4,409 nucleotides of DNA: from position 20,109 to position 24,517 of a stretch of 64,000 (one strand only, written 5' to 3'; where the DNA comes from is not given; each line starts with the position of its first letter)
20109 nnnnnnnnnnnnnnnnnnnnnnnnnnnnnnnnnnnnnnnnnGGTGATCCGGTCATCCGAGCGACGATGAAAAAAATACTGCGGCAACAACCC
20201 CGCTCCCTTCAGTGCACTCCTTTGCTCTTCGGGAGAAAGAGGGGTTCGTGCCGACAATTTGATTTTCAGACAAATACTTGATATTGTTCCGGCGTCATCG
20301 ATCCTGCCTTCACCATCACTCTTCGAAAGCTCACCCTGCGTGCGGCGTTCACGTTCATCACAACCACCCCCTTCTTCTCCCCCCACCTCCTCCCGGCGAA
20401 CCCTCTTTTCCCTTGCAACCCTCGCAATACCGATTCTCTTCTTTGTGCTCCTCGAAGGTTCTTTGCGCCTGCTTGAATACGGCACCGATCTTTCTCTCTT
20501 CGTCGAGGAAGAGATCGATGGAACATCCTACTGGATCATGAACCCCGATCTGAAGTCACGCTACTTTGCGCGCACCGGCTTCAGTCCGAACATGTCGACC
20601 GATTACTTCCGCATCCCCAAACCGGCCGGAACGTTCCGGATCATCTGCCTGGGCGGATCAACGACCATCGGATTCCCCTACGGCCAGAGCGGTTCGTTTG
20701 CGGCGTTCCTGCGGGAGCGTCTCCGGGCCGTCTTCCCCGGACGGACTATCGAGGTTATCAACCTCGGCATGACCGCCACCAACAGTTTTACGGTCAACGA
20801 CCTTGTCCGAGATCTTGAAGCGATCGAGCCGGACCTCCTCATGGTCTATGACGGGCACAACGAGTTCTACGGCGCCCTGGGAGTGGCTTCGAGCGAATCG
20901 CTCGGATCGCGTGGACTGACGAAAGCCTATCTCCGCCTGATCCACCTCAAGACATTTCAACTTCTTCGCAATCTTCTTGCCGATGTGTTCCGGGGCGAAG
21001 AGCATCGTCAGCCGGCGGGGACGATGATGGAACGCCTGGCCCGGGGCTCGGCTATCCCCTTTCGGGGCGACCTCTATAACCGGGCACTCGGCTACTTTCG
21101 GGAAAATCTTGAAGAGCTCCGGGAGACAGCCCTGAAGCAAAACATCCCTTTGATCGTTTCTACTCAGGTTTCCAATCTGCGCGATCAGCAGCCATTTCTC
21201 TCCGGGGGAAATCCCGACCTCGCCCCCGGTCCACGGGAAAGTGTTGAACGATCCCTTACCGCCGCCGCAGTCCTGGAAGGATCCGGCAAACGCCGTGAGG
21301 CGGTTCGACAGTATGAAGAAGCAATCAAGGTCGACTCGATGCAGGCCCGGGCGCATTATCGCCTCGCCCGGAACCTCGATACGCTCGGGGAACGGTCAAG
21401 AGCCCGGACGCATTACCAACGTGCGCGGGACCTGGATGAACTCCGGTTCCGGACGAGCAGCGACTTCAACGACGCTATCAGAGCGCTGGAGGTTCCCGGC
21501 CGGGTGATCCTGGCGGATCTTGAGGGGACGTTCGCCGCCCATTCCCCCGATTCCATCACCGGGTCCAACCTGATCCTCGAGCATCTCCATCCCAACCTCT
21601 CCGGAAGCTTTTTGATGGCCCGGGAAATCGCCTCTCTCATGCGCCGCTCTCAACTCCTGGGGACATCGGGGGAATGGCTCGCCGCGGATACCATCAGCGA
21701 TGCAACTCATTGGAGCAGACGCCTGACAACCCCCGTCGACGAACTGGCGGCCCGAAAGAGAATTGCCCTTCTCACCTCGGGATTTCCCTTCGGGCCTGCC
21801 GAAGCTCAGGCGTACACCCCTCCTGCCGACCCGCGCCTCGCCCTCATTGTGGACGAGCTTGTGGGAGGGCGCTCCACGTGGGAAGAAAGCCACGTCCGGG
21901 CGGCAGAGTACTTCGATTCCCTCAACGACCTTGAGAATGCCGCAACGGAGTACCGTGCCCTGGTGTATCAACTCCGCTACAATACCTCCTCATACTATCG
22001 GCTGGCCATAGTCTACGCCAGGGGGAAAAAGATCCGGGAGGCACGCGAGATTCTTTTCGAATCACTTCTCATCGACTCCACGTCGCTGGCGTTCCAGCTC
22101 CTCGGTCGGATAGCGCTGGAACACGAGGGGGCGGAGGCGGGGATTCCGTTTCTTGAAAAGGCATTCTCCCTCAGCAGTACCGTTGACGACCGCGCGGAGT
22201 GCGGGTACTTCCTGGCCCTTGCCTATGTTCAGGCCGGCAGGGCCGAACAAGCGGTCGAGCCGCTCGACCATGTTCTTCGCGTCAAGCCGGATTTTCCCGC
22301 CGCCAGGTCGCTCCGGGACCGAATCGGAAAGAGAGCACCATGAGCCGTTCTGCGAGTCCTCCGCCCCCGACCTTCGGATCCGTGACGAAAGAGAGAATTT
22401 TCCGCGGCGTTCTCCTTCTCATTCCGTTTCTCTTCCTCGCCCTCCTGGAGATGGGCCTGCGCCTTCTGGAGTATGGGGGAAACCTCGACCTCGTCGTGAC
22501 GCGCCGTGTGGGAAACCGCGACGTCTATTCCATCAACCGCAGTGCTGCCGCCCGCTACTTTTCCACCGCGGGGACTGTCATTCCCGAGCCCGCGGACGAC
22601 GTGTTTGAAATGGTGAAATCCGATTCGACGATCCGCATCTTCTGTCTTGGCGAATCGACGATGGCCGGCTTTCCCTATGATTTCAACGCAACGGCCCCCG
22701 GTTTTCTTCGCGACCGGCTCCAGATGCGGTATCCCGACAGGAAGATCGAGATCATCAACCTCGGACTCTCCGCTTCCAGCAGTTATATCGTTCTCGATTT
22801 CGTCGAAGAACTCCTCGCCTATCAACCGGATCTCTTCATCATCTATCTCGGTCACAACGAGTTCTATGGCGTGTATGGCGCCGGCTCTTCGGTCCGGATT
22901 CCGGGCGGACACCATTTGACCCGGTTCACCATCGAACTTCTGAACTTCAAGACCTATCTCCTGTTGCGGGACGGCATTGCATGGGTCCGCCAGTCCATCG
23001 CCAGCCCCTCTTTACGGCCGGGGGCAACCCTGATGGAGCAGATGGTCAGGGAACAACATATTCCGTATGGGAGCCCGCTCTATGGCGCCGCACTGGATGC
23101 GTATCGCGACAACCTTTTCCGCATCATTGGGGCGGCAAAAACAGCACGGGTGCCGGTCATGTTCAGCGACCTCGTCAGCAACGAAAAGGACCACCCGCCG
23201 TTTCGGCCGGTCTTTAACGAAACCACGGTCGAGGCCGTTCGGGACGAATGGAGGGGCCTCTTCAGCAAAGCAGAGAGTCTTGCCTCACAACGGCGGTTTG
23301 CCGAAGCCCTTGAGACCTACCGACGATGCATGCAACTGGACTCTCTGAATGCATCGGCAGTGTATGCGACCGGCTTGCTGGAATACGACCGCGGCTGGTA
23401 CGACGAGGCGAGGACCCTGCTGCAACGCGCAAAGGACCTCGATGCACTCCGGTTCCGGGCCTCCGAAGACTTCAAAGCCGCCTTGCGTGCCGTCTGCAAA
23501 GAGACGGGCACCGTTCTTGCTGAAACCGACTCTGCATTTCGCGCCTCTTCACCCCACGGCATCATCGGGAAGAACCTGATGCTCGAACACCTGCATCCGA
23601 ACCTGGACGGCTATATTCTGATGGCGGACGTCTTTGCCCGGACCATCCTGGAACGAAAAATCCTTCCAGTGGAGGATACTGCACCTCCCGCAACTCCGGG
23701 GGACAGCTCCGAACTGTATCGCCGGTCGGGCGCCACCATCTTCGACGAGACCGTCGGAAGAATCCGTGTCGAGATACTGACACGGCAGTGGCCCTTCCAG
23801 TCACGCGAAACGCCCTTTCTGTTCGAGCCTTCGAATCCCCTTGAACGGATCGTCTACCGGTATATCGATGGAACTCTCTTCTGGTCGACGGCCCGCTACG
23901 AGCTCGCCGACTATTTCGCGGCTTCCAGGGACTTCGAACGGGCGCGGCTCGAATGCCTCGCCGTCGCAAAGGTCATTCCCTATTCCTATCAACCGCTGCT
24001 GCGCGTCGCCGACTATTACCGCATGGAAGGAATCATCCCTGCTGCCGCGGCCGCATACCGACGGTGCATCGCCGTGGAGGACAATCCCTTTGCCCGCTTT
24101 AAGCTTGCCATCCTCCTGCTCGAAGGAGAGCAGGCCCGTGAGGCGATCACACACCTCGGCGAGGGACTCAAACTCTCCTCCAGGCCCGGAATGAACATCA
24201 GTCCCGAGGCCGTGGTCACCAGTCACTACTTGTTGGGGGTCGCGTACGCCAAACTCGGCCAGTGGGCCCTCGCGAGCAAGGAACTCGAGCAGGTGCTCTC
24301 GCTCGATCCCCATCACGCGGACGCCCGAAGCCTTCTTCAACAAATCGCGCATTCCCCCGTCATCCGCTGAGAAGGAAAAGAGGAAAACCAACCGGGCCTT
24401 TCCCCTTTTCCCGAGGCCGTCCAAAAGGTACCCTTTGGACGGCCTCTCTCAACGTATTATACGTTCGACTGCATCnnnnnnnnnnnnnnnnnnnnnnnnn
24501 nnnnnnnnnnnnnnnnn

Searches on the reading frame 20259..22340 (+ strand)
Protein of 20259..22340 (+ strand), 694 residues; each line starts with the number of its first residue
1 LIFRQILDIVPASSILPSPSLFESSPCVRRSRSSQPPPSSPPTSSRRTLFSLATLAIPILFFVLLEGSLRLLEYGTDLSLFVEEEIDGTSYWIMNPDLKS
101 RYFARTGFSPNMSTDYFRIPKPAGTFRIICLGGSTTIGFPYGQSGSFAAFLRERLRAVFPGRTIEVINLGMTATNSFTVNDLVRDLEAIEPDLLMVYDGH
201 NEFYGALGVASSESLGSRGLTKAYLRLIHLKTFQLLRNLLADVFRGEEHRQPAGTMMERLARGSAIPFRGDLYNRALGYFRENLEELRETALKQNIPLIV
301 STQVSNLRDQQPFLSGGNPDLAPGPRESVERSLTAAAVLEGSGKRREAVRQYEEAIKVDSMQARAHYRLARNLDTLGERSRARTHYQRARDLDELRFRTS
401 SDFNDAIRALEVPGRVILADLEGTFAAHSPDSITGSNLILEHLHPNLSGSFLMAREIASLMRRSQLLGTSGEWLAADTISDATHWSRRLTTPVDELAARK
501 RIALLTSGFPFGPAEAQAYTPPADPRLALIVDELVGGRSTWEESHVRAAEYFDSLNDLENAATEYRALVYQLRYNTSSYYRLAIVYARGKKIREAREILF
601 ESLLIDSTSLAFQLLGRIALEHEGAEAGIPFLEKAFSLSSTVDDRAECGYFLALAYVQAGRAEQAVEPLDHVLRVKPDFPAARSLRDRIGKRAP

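Call 87: search_protein_families(library=pfam, proteins=[window:20259-22340:+], max_evalue=1)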
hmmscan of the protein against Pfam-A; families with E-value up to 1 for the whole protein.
window:20259-22340:+ (694 aa): 20 families
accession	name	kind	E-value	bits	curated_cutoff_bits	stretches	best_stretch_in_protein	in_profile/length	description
PF14559.12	TPR_19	-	6.1e-11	42.9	25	2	627-688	9-67/68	Tetratricopeptide repeat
PF13414.12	TPR_11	-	2.9e-10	40.1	26.8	2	343-370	8-35/42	TPR repeat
PF13181.12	TPR_8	-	3e-09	36.8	25.7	0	650-678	5-33/34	Tetratricopeptide repeat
PF25063.1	ARM_TT21_C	-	4.3e-08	33.7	35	1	577-683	96-201/209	Tetratricopeptide repeat protein 21 C-terminal ARM domain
PF07719.23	TPR_2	-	8.5e-08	32.2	27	1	363-393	1-31/34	Tetratricopeptide repeat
PF00515.34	TPR_1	-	1.4e-07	31.5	27.8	0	363-393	1-31/34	Tetratricopeptide repeat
PF13472.12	Lipase_GDSL_2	-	7.2e-07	30.3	32.9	1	130-215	1-87/178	GDSL-like Lipase/Acylhydrolase family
PF13424.12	TPR_12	-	1.4e-06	28.9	30.1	2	616-676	10-75/77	Tetratricopeptide repeat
PF13432.12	TPR_16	-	2e-06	28.6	32.7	1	338-393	6-61/65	Tetratricopeptide repeat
PF13174.12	TPR_6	-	9e-06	26.5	26.3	0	578-599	2-23/33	Tetratricopeptide repeat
PF13428.12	TPR_14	-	0.00017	22.4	23.5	1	650-683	5-38/44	Tetratricopeptide repeat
PF14853.12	Fis1_TPR_C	-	0.00041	20.9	25.3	1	647-691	2-46/53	Fis1 C-terminal tetratricopeptide repeat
PF13371.12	TPR_9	-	0.0023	18.4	35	1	653-689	36-72/73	Tetratricopeptide repeat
PF25182.1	NonGDSL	-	0.026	14.3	80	1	124-195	26-99/220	Non-GDSL lipase-like family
PF24575.1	TPR_Slam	-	0.029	15.3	35.2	0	335-373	53-91/104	Surface lipoprotein assembly modifier, N-terminal TPR repeats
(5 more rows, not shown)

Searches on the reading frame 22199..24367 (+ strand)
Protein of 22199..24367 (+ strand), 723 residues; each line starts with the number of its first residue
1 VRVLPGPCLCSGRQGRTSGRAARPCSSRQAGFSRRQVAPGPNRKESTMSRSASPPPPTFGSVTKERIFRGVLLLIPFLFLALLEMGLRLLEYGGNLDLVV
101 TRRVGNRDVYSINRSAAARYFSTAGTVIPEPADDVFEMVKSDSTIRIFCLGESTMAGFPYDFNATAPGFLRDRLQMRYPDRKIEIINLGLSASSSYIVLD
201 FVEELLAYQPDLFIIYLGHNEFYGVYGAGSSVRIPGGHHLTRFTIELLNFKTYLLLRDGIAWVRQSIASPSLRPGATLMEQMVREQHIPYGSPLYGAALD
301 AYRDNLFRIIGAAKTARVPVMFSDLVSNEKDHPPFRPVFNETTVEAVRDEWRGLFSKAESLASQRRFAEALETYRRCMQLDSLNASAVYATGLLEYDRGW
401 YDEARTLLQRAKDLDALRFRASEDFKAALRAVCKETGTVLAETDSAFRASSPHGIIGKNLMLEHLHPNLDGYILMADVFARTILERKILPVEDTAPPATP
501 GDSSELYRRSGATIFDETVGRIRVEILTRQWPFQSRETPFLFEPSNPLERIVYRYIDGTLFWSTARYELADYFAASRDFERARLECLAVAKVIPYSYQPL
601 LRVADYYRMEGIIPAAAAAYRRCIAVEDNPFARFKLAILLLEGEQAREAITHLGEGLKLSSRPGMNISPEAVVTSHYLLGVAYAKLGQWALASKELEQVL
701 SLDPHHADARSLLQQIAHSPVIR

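Call 87: search_protein_families(library=pfam, proteins=[window:22199-24367:+], max_evalue=1)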
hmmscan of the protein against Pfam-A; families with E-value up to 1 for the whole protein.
window:22199-24367:+ (723 aa): 19 families
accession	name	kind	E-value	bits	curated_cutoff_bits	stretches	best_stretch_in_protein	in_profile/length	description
PF07719.23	TPR_2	-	4.8e-15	54.8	27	3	675-706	3-34/34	Tetratricopeptide repeat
PF13472.12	Lipase_GDSL_2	-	4.5e-11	44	32.9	1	149-231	1-84/178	GDSL-like Lipase/Acylhydrolase family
PF00515.34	TPR_1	-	1.7e-10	40.7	27.8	2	675-706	3-34/34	Tetratricopeptide repeat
PF13432.12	TPR_16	-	9.4e-10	39.2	32.7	3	357-415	3-61/65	Tetratricopeptide repeat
PF13414.12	TPR_11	-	2e-08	34.2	26.8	1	682-713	3-34/42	TPR repeat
PF13428.12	TPR_14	-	2.8e-08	34.1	23.5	1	676-714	4-42/44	Tetratricopeptide repeat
PF12895.13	ANAPC3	-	1.8e-06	28.5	27.2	1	354-410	26-81/82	Anaphase-promoting complex, cyclosome, subunit 3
PF13371.12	TPR_9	-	1.8e-06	28.3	35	2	679-716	35-72/73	Tetratricopeptide repeat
PF13181.12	TPR_8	-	1.8e-06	28.1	25.7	1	675-706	3-34/34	Tetratricopeptide repeat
PF14559.12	TPR_19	-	2.7e-06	28.1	25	2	676-716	28-68/68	Tetratricopeptide repeat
PF13174.12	TPR_6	-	0.00011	23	26.3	1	677-705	4-32/33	Tetratricopeptide repeat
PF00657.28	Lipase_GDSL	-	0.00013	22.6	23.6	1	147-224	1-91/208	GDSL-like Lipase/Acylhydrolase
PF14853.12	Fis1_TPR_C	-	0.00037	21.1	25.3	1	676-717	4-45/53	Fis1 C-terminal tetratricopeptide repeat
PF13431.12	TPR_17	-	0.00052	20.5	24.4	0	374-405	2-33/34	Tetratricopeptide repeat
PF24575.1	TPR_Slam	-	0.002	19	35.2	1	607-650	57-101/104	Surface lipoprotein assembly modifier, N-terminal TPR repeats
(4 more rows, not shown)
